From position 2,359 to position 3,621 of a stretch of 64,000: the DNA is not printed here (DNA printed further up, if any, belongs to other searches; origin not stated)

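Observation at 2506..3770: Ferredoxin + ferritin-like diiron protein operon directly upstream of qNOR, with a ~70%-identical second copy at 12055-13011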

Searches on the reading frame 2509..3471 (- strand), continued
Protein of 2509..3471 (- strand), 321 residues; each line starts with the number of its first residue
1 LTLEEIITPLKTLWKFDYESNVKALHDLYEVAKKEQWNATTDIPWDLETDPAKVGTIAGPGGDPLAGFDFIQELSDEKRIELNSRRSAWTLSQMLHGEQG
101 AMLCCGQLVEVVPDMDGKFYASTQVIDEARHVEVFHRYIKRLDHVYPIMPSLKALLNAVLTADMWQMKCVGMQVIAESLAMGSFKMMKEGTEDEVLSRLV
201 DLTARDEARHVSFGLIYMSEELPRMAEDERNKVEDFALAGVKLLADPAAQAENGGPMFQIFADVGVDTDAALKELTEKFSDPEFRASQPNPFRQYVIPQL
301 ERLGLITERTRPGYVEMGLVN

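Call 53: fold_search(model_id=the predicted structure, library=pdb)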
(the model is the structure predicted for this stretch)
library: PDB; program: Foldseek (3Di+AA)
matches with E <= 10: 609; with E <= 0.001: 5
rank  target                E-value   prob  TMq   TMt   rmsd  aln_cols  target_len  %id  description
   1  5hyh                  1.4e-04  1.00  0.54  0.59   9.9       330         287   16  CmlI (chemically reduced state), arylamine oxygenase of chloramphenicol biosynthetic pathway (released 2016-06-08)
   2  2jcd_A                2.8e-04  1.00  0.57  0.57   9.4       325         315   14  Structure of the N-oxygenase AurF from Streptomyces thioluteus (released 2007-09-11)
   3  2jcd_B                3.5e-04  1.00  0.52  0.53   9.5       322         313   14  Structure of the N-oxygenase AurF from Streptomyces thioluteus (released 2007-09-11)
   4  5hyg                  6.9e-04  1.00  0.49  0.55  10.5       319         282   16  CmlI (peroxo bound state), arylamine oxygenase of chloramphenicol biosynthetic pathway (released 2016-06-08)
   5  6f6f                  9.3e-04  1.00  0.45  0.49  10.1       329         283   17  R2-like ligand-binding oxidase V72I mutant with aerobically reconstituted Mn/Fe cofactor (released 2018-07-04)
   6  3chu_B                1.0e-03  1.00  0.55  0.58   8.0       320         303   15  Crystal Structure of Di-iron Aurf (released 2008-05-27)
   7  3chu_A                1.4e-03  1.00  0.57  0.61   8.6       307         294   14  Crystal Structure of Di-iron Aurf (released 2008-05-27)
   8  6qk0_A                1.6e-03  1.00  0.43  0.47  10.2       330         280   18  R2-like ligand-binding oxidase E69D mutant with anaerobically reconstituted Mn/Fe cofactor (released 2020-02-19)
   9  6qjv                  1.7e-03  1.00  0.47  0.52   9.8       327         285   17  R2-like ligand-binding oxidase E69D mutant with aerobically reconstituted Mn/Fe cofactor (released 2020-02-12)
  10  6f6c_A                1.7e-03  1.00  0.43  0.48  10.0       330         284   17  R2-like ligand-binding oxidase V72A mutant with aerobically reconstituted Mn/Fe cofactor (released 2018-07-04)
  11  5dcs                  1.8e-03  1.00  0.46  0.50  10.0       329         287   18  R2-like ligand-binding oxidase with aerobically reconstituted Mn/Fe cofactor (long soak) (released 2015-09-09)
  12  6i93                  1.9e-03  1.00  0.45  0.49   9.9       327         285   18  R2-like ligand-binding oxidase G68L mutant with aerobically reconstituted Fe/Fe cofactor (released 2019-10-16)
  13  6f6h_A                2.0e-03  1.00  0.45  0.50   9.9       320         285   17  R2-like ligand-binding oxidase V72L mutant with aerobically reconstituted Mn/Fe cofactor (released 2018-07-04)
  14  4hr0                  2.3e-03  1.00  0.43  0.47  10.2       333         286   18  R2-like ligand-binding oxidase with aerobically reconstituted metal cofactor (released 2013-10-16)
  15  3pw8_C                2.4e-03  1.00  0.47  0.49  10.4       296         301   14  The Phenylacetyl-CoA monooxygenase PaaAC subcomplex with acetyl-CoA (released 2011-01-19)
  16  6qk1                  2.5e-03  1.00  0.47  0.52   9.9       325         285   18  R2-like ligand-binding oxidase Y175F mutant with aerobically reconstituted Mn/Fe cofactor (released 2020-02-19)
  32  6f6c_B                6.8e-03  1.00  0.45  0.51   9.8       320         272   18  R2-like ligand-binding oxidase V72A mutant with aerobically reconstituted Mn/Fe cofactor (released 2018-07-04)
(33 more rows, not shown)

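Call 63: find_encoding_contigs(protein=P0004, flank=10000, max_places=1)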
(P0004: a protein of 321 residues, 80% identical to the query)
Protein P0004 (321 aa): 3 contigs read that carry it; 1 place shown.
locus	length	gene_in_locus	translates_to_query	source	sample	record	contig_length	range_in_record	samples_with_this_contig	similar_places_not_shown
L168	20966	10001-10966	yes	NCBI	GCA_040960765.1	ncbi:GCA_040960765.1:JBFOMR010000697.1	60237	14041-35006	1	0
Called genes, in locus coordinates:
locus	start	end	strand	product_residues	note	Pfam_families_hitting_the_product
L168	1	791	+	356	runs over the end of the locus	PF00296:Bac_luciferase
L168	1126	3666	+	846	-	PF00384:Molybdopterin, PF01568:Molydop_binding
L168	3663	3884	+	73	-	-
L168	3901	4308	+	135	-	PF00355:Rieske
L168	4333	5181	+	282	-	PF00848:Ring_hydroxyl_A (weak)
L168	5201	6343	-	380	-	PF00296:Bac_luciferase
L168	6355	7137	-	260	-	PF00561:Abhydrolase_1, PF12146:Hydrolase_4, PF12697:Abhydrolase_6, PF00561:Abhydrolase_1 (weak)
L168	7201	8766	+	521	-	PF00743:FMO-like, PF01266:DAO (faint), PF07992:Pyr_redox_2, PF13450:NAD_binding_8, PF13454:NAD_binding_9 (faint), PF13738:Pyr_redox_3, PF01593:Amino_oxidase (faint)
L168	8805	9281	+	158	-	PF01161:PBP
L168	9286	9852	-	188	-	PF00440:TetR_N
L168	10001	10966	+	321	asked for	PF11583:AurF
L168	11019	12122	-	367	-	-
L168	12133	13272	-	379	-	-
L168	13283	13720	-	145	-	-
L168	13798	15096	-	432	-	-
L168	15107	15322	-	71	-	PF01206:TusA (faint), PF10006:DUF2249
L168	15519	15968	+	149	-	PF01814:Hemerythrin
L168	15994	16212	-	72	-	PF11146:DUF2905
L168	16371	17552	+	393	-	PF02771:Acyl-CoA_dh_N (faint), PF08028:Acyl-CoA_dh_2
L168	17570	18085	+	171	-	PF00903:Glyoxalase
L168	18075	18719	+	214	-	PF00440:TetR_N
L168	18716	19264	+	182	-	PF00903:Glyoxalase, PF13468:Glyoxalase_3 (faint), PF18029:Glyoxalase_6 (weak)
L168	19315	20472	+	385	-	PF02771:Acyl-CoA_dh_N, PF00441:Acyl-CoA_dh_1 (weak), PF08028:Acyl-CoA_dh_2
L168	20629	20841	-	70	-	PF12838:Fer4_7 (faint), PF13187:Fer4_9 (weak)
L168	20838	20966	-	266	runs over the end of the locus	PF02910:Succ_DH_flav_C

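Call 64: find_encoding_contigs(protein=P0018, flank=10000, max_places=1)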
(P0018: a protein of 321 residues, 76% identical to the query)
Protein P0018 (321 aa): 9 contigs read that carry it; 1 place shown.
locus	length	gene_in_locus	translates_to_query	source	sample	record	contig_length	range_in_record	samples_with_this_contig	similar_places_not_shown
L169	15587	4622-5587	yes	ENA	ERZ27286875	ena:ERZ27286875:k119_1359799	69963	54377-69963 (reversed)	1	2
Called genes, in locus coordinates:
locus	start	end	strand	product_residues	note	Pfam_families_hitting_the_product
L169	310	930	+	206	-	-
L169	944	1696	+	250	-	PF00578:AhpC-TSA, PF02630:SCO1-SenC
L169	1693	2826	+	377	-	PF07732:Cu-oxidase_3 (weak), PF07731:Cu-oxidase_2 (weak), PF00394:Cu-oxidase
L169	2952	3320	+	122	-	PF13442:Cytochrome_CBB3 (weak), PF00034:Cytochrom_C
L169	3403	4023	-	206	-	PF00440:TetR_N, PF21597:TetR_C_43 (faint), PF16859:TetR_C_11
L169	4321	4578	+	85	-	PF13459:Fer4_15, PF13370:Fer4_13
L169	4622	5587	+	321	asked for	PF11583:AurF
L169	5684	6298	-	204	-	-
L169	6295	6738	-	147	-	PF08281:Sigma70_r4_2, PF04545:Sigma70_r4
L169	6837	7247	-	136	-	-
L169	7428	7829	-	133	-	PF01814:Hemerythrin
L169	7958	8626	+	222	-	PF00027:cNMP_binding, PF13545:HTH_Crp_2, PF00325:Crp (weak)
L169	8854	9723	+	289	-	PF14686:fn3_3, PF13620:CarboxypepD_reg, PF22904:NOMO1-like_2nd (weak)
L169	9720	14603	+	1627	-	PF07731:Cu-oxidase_2 (faint), PF07732:Cu-oxidase_3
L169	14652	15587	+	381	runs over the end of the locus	PF03150:CCP_MauG, PF21419:RoxA-like_Cyt-c (weak)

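Call 65: find_encoding_contigs(protein=P0114, flank=10000, max_places=1)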
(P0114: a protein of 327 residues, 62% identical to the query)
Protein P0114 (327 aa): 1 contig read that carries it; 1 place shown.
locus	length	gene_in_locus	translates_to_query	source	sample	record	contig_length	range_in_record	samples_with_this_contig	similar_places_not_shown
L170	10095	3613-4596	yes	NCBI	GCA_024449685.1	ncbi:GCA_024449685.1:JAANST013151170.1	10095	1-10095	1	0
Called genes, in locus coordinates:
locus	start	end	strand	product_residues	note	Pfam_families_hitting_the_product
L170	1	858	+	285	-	?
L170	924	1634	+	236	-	-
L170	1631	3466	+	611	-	PF00111:Fer2, PF17650:RACo_linker (weak), PF17651:Raco_middle, PF14574:RACo_C_ter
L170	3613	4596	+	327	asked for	PF11583:AurF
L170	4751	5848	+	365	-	PF25954:Beta-barrel_RND_2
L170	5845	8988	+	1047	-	PF00873:ACR_tran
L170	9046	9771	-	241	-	PF14522:Cytochrome_C7 (faint), PF09699:Paired_CXXCH_1 (faint)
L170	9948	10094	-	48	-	?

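Call 70: search_solved_structures(query=A2, max_evalue=10, show_alignments=0)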
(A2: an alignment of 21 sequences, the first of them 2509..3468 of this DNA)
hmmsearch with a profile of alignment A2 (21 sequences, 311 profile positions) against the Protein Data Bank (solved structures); distinct sequences matched with E-value up to 10: 100 (the best 60 are shown).
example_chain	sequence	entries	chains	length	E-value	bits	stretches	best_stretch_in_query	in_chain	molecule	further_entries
7qbk_A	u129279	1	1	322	9.6e-09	38.3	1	108-217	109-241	R2-like ligand-binding oxidase (homolog II) from Sulfolobus acidocaldarius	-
9u78_A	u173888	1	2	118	7.4e-08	35.4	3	177-205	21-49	Single Chain Protein of De Novo Designed Helix Bundles-4EH2 with KDPV Loop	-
6qrz_A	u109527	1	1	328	6e-07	32.4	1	71-229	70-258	Ribonucleoside-diphosphate reductase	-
6qk1_A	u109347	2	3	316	7.4e-07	32.1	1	109-217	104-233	Ribonucleotide reductase small subunit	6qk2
6f6c_A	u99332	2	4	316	9.1e-07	31.8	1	107-217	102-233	Ribonucleotide reductase small subunit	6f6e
6f6l_A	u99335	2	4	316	1e-06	31.6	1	109-217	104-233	Ribonucleotide reductase small subunit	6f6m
6i93_A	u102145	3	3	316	1.1e-06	31.6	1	109-217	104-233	Ribonucleotide reductase small subunit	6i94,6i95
6i90_A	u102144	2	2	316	1.2e-06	31.4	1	109-217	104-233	Ribonucleotide reductase small subunit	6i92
6f6h_A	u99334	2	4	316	1.4e-06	31.2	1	109-217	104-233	Ribonucleotide reductase small subunit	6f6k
4hr0_A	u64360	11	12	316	1.4e-06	31.2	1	109-217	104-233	Ribonuleotide reductase small subunit | Ribonucleotide reductase small subunit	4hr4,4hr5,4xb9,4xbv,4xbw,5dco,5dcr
6f6f_A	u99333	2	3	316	1.4e-06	31.2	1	109-217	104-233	Ribonucleotide reductase small subunit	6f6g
6qjv_A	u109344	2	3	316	1.6e-06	31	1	109-217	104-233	Ribonucleotide reductase small subunit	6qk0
6f65_A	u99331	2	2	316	2.9e-06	30.1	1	109-217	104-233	Ribonucleotide reductase small subunit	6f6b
5uxg_A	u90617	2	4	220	3.4e-06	29.9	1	113-215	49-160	aldehyde deformylating oxygenase | hypothetic aldehyde deformylating oxygenase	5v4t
5omj_A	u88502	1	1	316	4.9e-06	29.4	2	175-217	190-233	Ribonucleotide reductase small subunit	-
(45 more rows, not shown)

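Call 74: search_protein_families(library=ncbifam, max_evalue=0.01, proteins=[L081:11084-11875:+, L169:1693-2826:+, L166:15855-16835:+])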
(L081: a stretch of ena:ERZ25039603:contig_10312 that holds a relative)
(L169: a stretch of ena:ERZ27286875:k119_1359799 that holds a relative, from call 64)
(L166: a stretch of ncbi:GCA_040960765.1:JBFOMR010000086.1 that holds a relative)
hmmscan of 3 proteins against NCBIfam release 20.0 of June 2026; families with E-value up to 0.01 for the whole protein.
L081:11084-11875:+ (263 aa): 3 families
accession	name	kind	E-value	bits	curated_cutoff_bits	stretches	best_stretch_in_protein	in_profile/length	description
NF052437.1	MPhHdxlPhnYGIM8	equivalog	1.8e-15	57.1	500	1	99-243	80-214/260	methylphosphonate hydroxylase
TIGR02408.1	ectoine_ThpD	equivalog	2.3e-14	53.4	336.5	1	80-178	71-170/277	ectoine hydroxylase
TIGR01762.1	chlorin-enz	subfamily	1.7e-07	30.8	226.3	1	85-178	56-158/288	chlorinating enzyme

L169:1693-2826:+ (377 aa): 4 families
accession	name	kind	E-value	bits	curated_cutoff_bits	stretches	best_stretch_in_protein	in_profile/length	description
TIGR02376.1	Cu_nitrite_red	equivalog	1.4e-144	481.4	296.3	1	33-373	2-325/326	copper-containing nitrite reductase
TIGR01480.1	copper_res_A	subfamily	1.3e-05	23.9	478.95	1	69-194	54-162/593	copper resistance system multicopper oxidase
TIGR03388.1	ascorbase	equivalog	4.8e-05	22.2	614.8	1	73-241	14-164/542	L-ascorbate oxidase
TIGR03389.1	laccase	equivalog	9.9e-05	21.3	558.9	0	155-192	487-519/539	laccase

L166:15855-16835:+ (326 aa): 11 families
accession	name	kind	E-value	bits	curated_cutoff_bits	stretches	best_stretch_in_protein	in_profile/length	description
TIGR04250.1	SCM_rSAM_ScmE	equivalog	1e-07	31.2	400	1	34-188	2-155/358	SynChlorMet cassette radical SAM/SPASM protein ScmE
TIGR03962.1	mycofact_rSAM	equivalog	1.9e-05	24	265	1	34-173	11-148/339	mycofactocin radical SAM maturase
NF049973.1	radical_Rv1681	equivalog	4.6e-05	22.5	380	1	30-189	67-225/326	Rv1681 family radical SAM protein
TIGR04340.1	rSAM_ACGX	hypoth_equivalog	0.00048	19.5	400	0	44-190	12-161/341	radical SAM/SPASM domain protein, ACGX system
TIGR04051.1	rSAM_NirJ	equivalog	0.0017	17.4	515.45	1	45-189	12-154/354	heme d1 biosynthesis radical SAM protein NirJ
TIGR04167.1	rSAM_SeCys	equivalog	0.0018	17.6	300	1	35-92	8-64/303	arsenosugar biosynthesis radical SAM (seleno)protein ArsS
TIGR02109.1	PQQ_syn_pqqE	equivalog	0.0023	16.9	381.35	1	33-94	5-66/358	pyrroloquinoline quinone biosynthesis protein PqqE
TIGR04317.1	W_rSAM_matur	equivalog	0.0044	16.2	380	1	36-107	5-77/349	tungsten cofactor oxidoreductase radical SAM maturase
TIGR04251.1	SCM_rSAM_ScmF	equivalog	0.0045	16.4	400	1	37-163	6-135/353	SynChlorMet cassette radical SAM/SPASM protein ScmF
TIGR04082.1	rSAM_for_selen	equivalog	0.0054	15.5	350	1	45-172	209-334/516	thio(seleno)oxazole modification radical SAM maturase SbtM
TIGR04053.2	TIGR04053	equivalog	0.0089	15.3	395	0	34-170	7-146/366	TIGR04053 family radical SAM/SPASM domain-containing protein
